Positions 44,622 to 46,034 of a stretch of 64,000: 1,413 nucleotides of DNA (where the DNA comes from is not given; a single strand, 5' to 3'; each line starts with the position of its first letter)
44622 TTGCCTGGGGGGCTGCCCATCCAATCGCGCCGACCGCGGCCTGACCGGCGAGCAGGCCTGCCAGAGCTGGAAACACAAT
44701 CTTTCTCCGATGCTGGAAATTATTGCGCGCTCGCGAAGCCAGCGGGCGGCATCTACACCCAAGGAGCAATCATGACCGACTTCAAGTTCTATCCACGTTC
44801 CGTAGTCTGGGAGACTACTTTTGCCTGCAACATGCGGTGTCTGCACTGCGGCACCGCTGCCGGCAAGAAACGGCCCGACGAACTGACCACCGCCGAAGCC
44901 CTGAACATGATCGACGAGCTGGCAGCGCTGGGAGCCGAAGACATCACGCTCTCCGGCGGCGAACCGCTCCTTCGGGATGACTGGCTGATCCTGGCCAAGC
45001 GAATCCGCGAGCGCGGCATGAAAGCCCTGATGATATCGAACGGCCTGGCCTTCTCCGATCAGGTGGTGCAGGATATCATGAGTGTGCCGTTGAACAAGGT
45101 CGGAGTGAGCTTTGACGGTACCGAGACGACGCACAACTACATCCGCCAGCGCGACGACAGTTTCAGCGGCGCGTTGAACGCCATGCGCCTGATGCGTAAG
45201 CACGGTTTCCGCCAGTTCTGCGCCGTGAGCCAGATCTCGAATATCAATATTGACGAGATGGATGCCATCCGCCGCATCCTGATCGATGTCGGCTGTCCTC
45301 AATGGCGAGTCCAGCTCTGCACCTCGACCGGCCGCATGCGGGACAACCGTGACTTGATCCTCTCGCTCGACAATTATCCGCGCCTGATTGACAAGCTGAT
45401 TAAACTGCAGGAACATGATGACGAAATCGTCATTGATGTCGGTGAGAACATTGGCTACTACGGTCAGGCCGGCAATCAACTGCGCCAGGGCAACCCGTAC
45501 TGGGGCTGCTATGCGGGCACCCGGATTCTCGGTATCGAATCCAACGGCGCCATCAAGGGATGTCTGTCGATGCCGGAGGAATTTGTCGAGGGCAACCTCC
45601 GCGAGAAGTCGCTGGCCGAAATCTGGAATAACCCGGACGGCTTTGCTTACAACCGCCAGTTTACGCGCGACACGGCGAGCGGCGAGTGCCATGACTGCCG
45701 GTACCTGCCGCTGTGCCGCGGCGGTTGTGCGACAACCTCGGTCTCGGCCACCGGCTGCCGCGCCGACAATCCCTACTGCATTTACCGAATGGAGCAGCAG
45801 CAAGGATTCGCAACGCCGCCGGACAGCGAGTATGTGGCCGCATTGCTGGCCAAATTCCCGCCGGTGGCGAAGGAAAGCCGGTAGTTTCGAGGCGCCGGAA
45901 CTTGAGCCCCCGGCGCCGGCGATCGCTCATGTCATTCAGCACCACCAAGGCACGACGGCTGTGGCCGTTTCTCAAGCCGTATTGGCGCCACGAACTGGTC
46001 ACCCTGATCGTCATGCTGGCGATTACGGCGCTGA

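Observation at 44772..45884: Splicease-like radical SAM paired with a C-Y-G substrate motif and no separate PqqD/PlpY partner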

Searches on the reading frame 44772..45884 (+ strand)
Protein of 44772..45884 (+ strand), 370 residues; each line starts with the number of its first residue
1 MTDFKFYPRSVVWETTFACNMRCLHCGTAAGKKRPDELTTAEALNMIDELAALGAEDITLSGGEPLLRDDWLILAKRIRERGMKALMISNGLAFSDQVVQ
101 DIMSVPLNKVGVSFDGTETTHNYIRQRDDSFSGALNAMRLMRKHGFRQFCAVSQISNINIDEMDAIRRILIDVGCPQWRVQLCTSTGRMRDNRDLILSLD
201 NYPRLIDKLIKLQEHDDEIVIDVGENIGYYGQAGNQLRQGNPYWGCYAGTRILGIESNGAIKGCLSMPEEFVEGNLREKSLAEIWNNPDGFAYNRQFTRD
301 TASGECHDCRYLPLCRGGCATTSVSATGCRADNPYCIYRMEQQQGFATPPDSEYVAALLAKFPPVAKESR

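Call 6: search_protein_families(library=ncbifam, proteins=[window:44772-45884:+], max_evalue=0.01)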
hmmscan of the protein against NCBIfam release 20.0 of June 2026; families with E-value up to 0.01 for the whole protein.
window:44772-45884:+ (370 aa): 80 families (the best 25 are shown)
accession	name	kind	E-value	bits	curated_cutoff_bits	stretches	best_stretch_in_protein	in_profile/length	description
TIGR03913.1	rad_SAM_trio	equivalog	2e-74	250.7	591.75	1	3-342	12-358/477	GDL motif peptide-associated radical SAM/SPASM maturase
TIGR04103.1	rSAM_nif11_3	equivalog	9.7e-73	245.1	725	1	10-343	6-349/412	nif11-class peptide radical SAM maturase 3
TIGR04133.1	rSAM_w_lipo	hypoth_equivalog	5.7e-54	183.3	425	1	9-319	24-331/350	TIGR04133 family radical SAM/SPASM protein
TIGR04055.1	rSAM_NirJ2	equivalog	2.5e-47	162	500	1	11-339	2-325/326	putative heme d1 biosynthesis radical SAM protein NirJ2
TIGR04545.1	rSAM_ahbD_hemeb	equivalog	4.8e-45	154.5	500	1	11-339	2-338/339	heme b synthase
TIGR03962.1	mycofact_rSAM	equivalog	1.5e-41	142.7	265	1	8-340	11-335/339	mycofactocin radical SAM maturase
TIGR04347.1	pseudo_SAM_Halo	equivalog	2e-38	132.7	525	2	11-213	40-242/390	TIGR04347 family pseudo-SAM/SPASM protein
TIGR04053.2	TIGR04053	equivalog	2.4e-38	132.3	395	2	3-195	2-198/366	TIGR04053 family radical SAM/SPASM domain-containing protein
TIGR04546.1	rSAM_ahbC_deAc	equivalog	6.3e-38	130.6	650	2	10-207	40-237/390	12,18-didecarboxysiroheme deacetylase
TIGR04051.1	rSAM_NirJ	equivalog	3.3e-37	128.3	515.45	1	11-336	4-346/354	heme d1 biosynthesis radical SAM protein NirJ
TIGR04250.1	SCM_rSAM_ScmE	equivalog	3.8e-32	111.6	400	1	8-329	2-337/358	SynChlorMet cassette radical SAM/SPASM protein ScmE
TIGR04054.1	rSAM_NirJ1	equivalog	1.2e-31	109.7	650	1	11-335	38-379/387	putative heme d1 biosynthesis radical SAM protein NirJ1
NF045574.1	sacti_mat_StsB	exception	4e-31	108.4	625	1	11-330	98-406/466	StsB family radical SAM/SPASM domain sactipeptide maturase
NF050035.1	rSAM_WgK_link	exception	7.1e-30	104.2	650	2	1-213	1-213/367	radical SAM/SPASM peptide maturase WgkB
TIGR04303.1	GeoRSP_rSAM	equivalog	5.8e-27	95.1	400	1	8-336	4-324/325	GeoRSP system radical SAM/SPASM protein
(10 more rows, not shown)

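Call 7: search_protein_families(library=pfam, proteins=[window:44772-45884:+], max_evalue=0.01)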
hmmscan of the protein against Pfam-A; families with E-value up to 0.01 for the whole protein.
window:44772-45884:+ (370 aa): 3 families
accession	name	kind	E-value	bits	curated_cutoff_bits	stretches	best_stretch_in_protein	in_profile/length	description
PF04055.27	Radical_SAM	-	6.2e-23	82.2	29.5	1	14-151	2-144/166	Radical SAM superfamily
PF13186.11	SPASM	-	1.2e-09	38.7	21.5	1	246-309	1-66/67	Iron-sulfur cluster-binding domain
PF13353.11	Fer4_12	-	2.3e-08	34.9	22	1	18-119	14-118/137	4Fe-4S single cluster domain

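Call 8: find_homologous_proteins(query=window:44772-45884:+, max_evalue=1e-10)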
Query window:44772-45884:+ (370 aa): 1406 proteins with E <= 1e-10 among 8000 candidates; the best 120 are listed.
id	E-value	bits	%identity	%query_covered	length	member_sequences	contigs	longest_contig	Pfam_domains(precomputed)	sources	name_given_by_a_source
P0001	1.8e-245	832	95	100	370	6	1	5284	PF13186.12,PF04055.28,PF13353.12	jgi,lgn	-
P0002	4.3e-229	778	87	100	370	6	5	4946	PF13186.12,PF04055.28,PF13353.12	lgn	-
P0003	3.9e-200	682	76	100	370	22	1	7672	PF13186.12,PF04055.28,PF13353.12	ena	-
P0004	3.2e-187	640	72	100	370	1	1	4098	PF13186.12,PF04055.28,PF13353.12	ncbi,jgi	jgi:radical SAM protein with 4Fe4S-binding SPASM domain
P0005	1.8e-179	614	70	99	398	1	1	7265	PF13186.12,PF04055.28,PF13353.12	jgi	jgi:radical SAM protein with 4Fe4S-binding SPASM domain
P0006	1.2e-178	612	67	100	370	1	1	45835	PF13186.12,PF04055.28,PF13353.12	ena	-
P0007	1.9e-178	611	67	100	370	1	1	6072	PF13186.12,PF04055.28,PF13353.12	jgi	jgi:radical SAM protein with 4Fe4S-binding SPASM domain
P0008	5.0e-178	610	69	99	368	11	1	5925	PF13186.12,PF04055.28,PF13353.12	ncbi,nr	ncbi:MAG: radical SAM protein [candidate division Zixibacteria bacterium]|nr:radical SAM protein [ca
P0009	6.6e-178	609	67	99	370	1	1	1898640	PF13186.12,PF04055.28,PF13353.12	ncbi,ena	-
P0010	2.5e-177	607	68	98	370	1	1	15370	PF13186.12,PF04055.28,PF13353.12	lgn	-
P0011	3.7e-174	597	67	100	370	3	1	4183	PF13186.12,PF04055.28,PF13353.12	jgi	jgi:radical SAM protein with 4Fe4S-binding SPASM domain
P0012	2.0e-173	594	66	99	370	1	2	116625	PF13186.12,PF04055.28,PF13353.12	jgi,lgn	jgi:radical SAM protein with 4Fe4S-binding SPASM domain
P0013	4.2e-173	593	67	98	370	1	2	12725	PF13186.12,PF04055.28,PF13353.12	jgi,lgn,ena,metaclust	metaclust:\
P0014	2.4e-171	588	65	100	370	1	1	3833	PF13186.12,PF04055.28,PF13353.12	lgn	-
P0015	2.5e-168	578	65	98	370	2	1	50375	PF13186.12,PF04055.28,PF13353.12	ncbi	ncbi:MAG: radical SAM protein [Candidatus Zixiibacteriota bacterium]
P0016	5.1e-168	577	64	99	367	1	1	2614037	PF13186.12,PF04055.28,PF13353.12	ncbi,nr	ncbi:MAG: radical SAM protein [Candidatus Zixiibacteriota bacterium]|nr:MAG: radical SAM protein [ca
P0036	2.1e-162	558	67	98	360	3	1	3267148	PF13186.12,PF04055.28,PF13353.12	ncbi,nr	ncbi:MAG: radical SAM protein [Candidatus Zixiibacteriota bacterium]|nr:MAG: radical SAM protein [ca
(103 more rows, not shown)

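Call 9: search_solved_structures(query=window:44772-45884:+, max_evalue=0.001, show_alignments=2)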
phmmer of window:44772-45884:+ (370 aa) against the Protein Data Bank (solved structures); distinct sequences matched with E-value up to 0.001: 11.
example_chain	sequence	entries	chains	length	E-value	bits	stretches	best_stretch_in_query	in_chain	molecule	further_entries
6efn_A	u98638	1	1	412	1.3e-17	66.9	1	6-192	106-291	Sporulation killing factor maturation protein SkfB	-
7vob_C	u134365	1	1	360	5.6e-12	48.3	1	17-181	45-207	Cytosylglucuronate decarboxylase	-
7voc_C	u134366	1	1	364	5.7e-12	48.3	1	17-181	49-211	Cytosylglucuronate decarboxylase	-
6c8v_A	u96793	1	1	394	6.2e-10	41.6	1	8-337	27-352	Coenzyme PQQ synthesis protein E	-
4k37_A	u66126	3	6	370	1.7e-05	27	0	254-329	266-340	Anaerobic sulfatase-maturating enzyme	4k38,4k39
4k36_A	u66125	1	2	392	2e-05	26.8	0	254-336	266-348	Anaerobic sulfatase-maturating enzyme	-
5v1q_A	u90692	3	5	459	2.7e-05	26.4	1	242-322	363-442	Radical SAM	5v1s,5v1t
2fb2_A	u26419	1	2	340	0.00013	24.1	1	12-127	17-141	Molybdenum cofactor biosynthesis protein A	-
1tv7_A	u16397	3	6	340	0.0002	23.5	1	15-127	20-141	Molybdenum cofactor biosynthesis protein A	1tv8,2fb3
5vsl_A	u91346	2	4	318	0.00068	21.7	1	7-184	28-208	Radical S-adenosyl methionine domain-containing protein 2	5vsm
6q2p_A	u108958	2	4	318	0.00072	21.7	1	7-184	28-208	Radical S-adenosyl methionine domain-containing protein 2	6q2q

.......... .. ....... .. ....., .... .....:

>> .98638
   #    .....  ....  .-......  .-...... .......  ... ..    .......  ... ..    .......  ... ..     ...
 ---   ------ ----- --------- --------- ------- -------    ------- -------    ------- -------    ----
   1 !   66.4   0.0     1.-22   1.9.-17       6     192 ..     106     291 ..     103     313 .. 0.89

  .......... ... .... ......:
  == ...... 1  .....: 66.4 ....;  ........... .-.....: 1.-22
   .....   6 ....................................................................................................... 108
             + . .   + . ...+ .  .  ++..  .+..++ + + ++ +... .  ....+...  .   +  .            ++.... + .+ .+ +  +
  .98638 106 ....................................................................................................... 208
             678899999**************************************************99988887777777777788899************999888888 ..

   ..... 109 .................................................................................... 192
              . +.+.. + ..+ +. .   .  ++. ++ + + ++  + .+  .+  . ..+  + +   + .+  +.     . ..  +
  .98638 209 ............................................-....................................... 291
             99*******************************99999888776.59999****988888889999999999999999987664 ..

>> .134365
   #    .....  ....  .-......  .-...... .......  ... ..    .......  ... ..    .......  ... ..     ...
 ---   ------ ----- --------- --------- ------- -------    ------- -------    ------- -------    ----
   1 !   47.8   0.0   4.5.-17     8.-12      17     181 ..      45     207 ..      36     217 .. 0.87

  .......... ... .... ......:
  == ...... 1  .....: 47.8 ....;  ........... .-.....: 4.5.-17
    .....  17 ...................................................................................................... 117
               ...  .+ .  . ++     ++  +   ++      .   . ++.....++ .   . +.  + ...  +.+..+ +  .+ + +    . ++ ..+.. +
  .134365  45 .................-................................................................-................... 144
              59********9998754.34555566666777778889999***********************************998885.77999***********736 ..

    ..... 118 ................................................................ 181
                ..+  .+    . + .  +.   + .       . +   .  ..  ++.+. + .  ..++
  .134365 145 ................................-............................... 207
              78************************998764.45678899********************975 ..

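Call 11: find_related_loci(query=A1, collection=genome_contigs, flank=6000)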
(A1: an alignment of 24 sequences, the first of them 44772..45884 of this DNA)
Query A1 (370 aa) in genome_contigs; peptide patterns used: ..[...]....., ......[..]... (x = any residue, [..] = any of these).
600 stretches matched a pattern (row limit reached: there are more); 590 encode a relative of the query (tblastn E <= 1e-3); the best 80 are kept; 80 distinct loci.
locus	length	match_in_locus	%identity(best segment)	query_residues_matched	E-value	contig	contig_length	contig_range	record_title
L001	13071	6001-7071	41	1-347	7e-85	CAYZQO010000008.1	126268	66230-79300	MAG TPA_asm: uncultured Polyangiaceae bacterium isolate SRP294416_co1_450 genome assembly, contig: NODE_103_length_12626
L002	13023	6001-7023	34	11-352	4e-62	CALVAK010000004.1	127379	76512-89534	MAG: Candidatus Gastranaerophilales bacterium isolate BRZ_CG__bin97 genome assembly, contig: BRZ_CG__NODE_216_length_127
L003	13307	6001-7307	33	4-358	6e-60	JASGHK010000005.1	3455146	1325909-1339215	MAG: Myxococcales bacterium isolate 5N171 JMF-2111-06-0005.ont.bin.171_4, whole genome shotgun sequence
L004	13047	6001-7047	33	2-344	1e-59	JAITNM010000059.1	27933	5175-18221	MAG: Treponema sp. isolate Po218_bin16 k119_325532, whole genome shotgun sequence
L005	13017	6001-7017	31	8-337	2e-54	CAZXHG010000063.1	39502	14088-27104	MAG TPA_asm: uncultured Rickettsiales bacterium isolate binchicken_co147_14 genome assembly, contig: NODE_3479_length_39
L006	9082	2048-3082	27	5-338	2e-45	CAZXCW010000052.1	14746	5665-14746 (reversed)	MAG TPA_asm: uncultured Nitrospiraceae bacterium isolate SRP323688_co1_259 genome assembly, contig: NODE_6425_length_147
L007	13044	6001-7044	27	2-338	1e-44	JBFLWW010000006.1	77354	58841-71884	MAG: Nitrospirota bacterium isolate MAG042 MAG042_6, whole genome shotgun sequence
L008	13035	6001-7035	28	5-338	2e-44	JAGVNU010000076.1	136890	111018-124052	MAG: Thermodesulfovibrionia bacterium isolate DeMMO3_26 c_000000077545, whole genome shotgun sequence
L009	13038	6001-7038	29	2-336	5e-44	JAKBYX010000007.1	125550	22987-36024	MAG: Nitrospirae bacterium isolate WY3.bin168 NODE_193_length_125550_cov_2.295257, whole genome shotgun sequence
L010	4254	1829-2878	29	5-343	4e-44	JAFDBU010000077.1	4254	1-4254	MAG: Deltaproteobacteria bacterium isolate MB1D_Bin_5 MB1D_Bin_5_MB1D_0306_000001021734, whole genome shotgun sequence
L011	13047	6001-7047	28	1-338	8e-44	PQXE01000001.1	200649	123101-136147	MAG: Deltaproteobacteria bacterium isolate E20SeepSRB2 NODE_1_length_200649_cov_18.3662, whole genome shotgun sequence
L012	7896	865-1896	29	5-338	9e-44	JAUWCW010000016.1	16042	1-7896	MAG: Candidatus Rokuibacteriota bacterium isolate CSMAG_2148 CSMAG_2148_k141_572071_length_16042_cov_7.0000, whole genom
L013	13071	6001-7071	27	5-345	7e-43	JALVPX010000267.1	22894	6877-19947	MAG: Deltaproteobacteria bacterium isolate A3_metabat1_scaf2bin.213 A3_NODE_920_length_22894_cov_2.483507, whole genome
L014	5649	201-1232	28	6-338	1e-42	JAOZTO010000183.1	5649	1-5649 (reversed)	MAG: Desulfocapsa sp. isolate GMC8_bin_18_sub GMC8_18913_length_5649_cov_11.917233, whole genome shotgun sequence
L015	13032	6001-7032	28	6-338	2e-42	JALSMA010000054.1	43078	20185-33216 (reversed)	MAG: Desulfobulbaceae bacterium isolate 355-202_metabat2_scaf2bin.066 355-202_scaffold_464_c1, whole genome shotgun sequ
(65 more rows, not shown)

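Call 12: find_encoding_contigs(protein=P0009, flank=5000, max_places=2)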
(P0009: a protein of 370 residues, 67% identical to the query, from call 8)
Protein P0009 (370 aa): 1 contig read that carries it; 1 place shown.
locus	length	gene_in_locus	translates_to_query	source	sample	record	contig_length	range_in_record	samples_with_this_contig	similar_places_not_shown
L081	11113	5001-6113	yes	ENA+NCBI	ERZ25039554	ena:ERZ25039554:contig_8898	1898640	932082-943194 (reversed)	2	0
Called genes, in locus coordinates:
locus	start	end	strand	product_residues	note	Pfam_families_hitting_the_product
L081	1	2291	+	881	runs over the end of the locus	PF05228:CHASE4, PF08448:PAS_4 (faint), PF00989:PAS (weak), PF13426:PAS_9 (faint), PF00512:HisKA (weak), PF02518:HATPase_c, PF00072:Response_reg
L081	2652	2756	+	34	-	-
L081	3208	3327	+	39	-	-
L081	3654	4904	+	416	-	PF04055:Radical_SAM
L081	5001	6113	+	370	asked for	PF13353:Fer4_12 (weak), PF04055:Radical_SAM, PF13186:SPASM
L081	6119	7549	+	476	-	PF02310:B12-binding, PF04055:Radical_SAM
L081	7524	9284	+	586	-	PF00664:ABC_membrane, PF00005:ABC_tran, PF02463:SMC_N (weak)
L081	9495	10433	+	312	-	PF00005:ABC_tran, PF13304:AAA_21 (weak)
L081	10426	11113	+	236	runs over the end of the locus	PF01061:ABC2_membrane, PF12679:ABC2_membrane_2, PF13346:ABC2_membrane_5 (weak), PF12730:ABC2_membrane_4, PF12698:ABC2_membrane_3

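Call 13: find_encoding_contigs(protein=P0016, flank=5000, max_places=2)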
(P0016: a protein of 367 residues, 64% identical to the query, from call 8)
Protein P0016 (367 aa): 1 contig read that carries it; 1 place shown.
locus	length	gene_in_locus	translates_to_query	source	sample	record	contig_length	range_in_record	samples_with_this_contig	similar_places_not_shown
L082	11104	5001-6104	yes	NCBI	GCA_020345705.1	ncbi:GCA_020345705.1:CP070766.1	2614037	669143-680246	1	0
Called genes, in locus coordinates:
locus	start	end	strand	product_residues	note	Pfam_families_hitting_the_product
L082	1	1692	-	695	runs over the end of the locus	PF17191:RecG_wedge, PF01336:tRNA_anti-codon (weak), PF00270:DEAD, PF04851:ResIII, PF00271:Helicase_C, PF22590:Cas3-like_C_2 (weak), PF19833:RecG_dom3_C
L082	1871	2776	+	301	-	PF11276:DUF3078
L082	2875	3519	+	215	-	PF00079:Serpin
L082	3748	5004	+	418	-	PF04055:Radical_SAM, PF13353:Fer4_12 (weak)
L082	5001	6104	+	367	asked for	PF13353:Fer4_12, PF04055:Radical_SAM, PF13186:SPASM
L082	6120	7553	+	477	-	PF02310:B12-binding, PF04055:Radical_SAM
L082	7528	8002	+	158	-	PF00664:ABC_membrane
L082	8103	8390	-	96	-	-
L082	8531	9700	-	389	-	-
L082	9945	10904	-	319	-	PF02518:HATPase_c, PF00072:Response_reg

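Call 14: find_encoding_contigs(protein=P0036, flank=5000, max_places=2)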
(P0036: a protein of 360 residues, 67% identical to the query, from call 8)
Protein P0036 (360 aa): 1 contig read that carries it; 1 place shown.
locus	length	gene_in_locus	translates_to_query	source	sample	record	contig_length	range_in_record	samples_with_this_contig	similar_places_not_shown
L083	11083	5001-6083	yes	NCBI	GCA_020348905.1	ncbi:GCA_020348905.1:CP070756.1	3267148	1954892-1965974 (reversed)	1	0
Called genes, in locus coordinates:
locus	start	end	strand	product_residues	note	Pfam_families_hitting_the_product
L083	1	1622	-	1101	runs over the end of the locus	PF00930:DPPIV_N (faint), PF26549:Tricorn_N, PF26550:Tricorn_2nd, PF07676:PD40, PF14684:Tricorn_C1, PF14685:PDZ_Tricorn, PF03572:Peptidase_S41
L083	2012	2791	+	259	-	-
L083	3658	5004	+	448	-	PF04055:Radical_SAM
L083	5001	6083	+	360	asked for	PF13353:Fer4_12 (weak), PF04055:Radical_SAM, PF13186:SPASM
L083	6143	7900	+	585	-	PF00664:ABC_membrane, PF13304:AAA_21 (faint), PF00005:ABC_tran, PF02463:SMC_N (faint), PF13401:AAA_22 (faint)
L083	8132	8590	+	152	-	-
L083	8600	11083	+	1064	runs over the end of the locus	PF02085:Cytochrom_CIII (faint), PF14522:Cytochrome_C7 (faint), PF14537:Cytochrom_c3_2 (faint), PF22678:Cytochrom_c_NrfB-like (faint), PF09699:Paired_CXXCH_1, PF22113:Mtrc-MtrF_II-IV_dom (weak), PF09699:Paired_CXXCH_1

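Call 41: search_protein_families(library=pfam, proteins=[L081:6119-7549:+], max_evalue=10)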
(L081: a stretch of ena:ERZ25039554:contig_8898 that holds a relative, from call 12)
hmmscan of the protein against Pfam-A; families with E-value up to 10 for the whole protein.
L081:6119-7549:+ (476 aa): 2 families
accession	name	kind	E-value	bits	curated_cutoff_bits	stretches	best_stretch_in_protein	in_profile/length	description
PF04055.27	Radical_SAM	-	1.4e-19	71.3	29.5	1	199-362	2-165/166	Radical SAM superfamily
PF02310.24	B12-binding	-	8.8e-12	45.4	32.1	1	69-147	42-120/121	B12 binding domain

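Call 46: search_protein_representatives(protein=window:44772-45884:+)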
Query: 370 residues. Proteins with E-value up to 0.001 (for the whole library): 36490; up to 1e-10: 10795; up to 1e-30: 581. The best 150 are listed.
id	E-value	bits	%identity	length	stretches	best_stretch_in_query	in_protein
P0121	1.0e-143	495.1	58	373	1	3-368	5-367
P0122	1.5e-99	349.7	31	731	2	12-342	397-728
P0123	7.5e-98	344.1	44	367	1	4-363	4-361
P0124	4.4e-86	305.4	41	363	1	3-355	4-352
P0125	1.6e-85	303.5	43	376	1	3-344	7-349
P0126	1.2e-82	294.1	45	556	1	6-342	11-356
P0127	4.2e-81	289.0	41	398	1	7-338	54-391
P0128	4.4e-81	289.0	42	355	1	8-343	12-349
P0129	7.6e-81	288.2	40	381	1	6-349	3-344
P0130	2.5e-80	286.4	39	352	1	4-347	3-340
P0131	1.7e-79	283.7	41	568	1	5-353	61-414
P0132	6.2e-79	281.9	41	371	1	4-354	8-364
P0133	9.5e-79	281.3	43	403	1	6-343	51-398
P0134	1.3e-78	280.9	41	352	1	5-340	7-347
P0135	1.3e-78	280.8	43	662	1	6-351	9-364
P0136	9.4e-78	278.0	43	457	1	7-340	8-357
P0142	3.2e-75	269.6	40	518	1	4-344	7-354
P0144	7.4e-75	268.5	43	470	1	6-345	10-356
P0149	4.8e-73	262.5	40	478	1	5-339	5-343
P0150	2.0e-72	260.5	41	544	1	5-349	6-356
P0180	3.3e-66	240.0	38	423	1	11-343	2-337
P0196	7.2e-65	235.6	38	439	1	4-340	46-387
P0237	1.1e-59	218.6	32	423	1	4-350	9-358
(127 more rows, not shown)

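Call 52: search_protein_families(library=ncbifam, alignment_id=A3, max_evalue=1e-90)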
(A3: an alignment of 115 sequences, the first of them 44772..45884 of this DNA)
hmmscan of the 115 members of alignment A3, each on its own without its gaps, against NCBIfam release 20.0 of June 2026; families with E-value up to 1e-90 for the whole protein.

A. member 1, window:44772-45884:+ (370 aa): 0 families

B. families by the number of members that match (of 115 scanned): 2 families
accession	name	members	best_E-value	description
TIGR03913.1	rad_SAM_trio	6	9.7e-160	GDL motif peptide-associated radical SAM/SPASM maturase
TIGR04103.1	rSAM_nif11_3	6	1.8e-144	nif11-class peptide radical SAM maturase 3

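Call 53: find_encoding_contigs(protein=P0123, flank=4000, max_places=2)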
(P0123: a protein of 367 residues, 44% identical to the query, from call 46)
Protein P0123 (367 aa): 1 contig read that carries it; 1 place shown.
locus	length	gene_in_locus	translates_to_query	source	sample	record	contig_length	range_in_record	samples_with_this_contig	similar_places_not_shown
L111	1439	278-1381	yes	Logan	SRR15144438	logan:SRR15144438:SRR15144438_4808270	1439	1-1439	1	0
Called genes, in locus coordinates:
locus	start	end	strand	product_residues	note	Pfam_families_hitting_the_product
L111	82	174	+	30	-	-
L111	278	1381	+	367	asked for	PF04055:Radical_SAM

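Call 54: find_encoding_contigs(protein=P0125, flank=4000, max_places=2)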
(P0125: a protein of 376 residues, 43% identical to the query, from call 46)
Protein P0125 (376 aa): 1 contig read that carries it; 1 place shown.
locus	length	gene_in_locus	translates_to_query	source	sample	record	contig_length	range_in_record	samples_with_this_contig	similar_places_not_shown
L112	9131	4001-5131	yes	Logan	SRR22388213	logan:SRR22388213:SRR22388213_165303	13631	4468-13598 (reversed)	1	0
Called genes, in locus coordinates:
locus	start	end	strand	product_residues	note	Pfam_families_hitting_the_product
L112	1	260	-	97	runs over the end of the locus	?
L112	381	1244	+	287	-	-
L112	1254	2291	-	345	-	PF00691:OmpA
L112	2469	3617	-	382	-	PF11288:DUF3089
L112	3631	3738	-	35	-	-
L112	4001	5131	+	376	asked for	PF13353:Fer4_12, PF04055:Radical_SAM, PF13186:SPASM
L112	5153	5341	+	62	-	-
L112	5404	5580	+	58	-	-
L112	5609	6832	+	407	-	-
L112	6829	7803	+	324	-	PF00583:Acetyltransf_1 (faint)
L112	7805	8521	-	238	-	PF03692:CxxCxxCC (weak)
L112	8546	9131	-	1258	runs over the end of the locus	PF00211:Guanylate_cyc, PF13424:TPR_12 (faint), PF13191:AAA_16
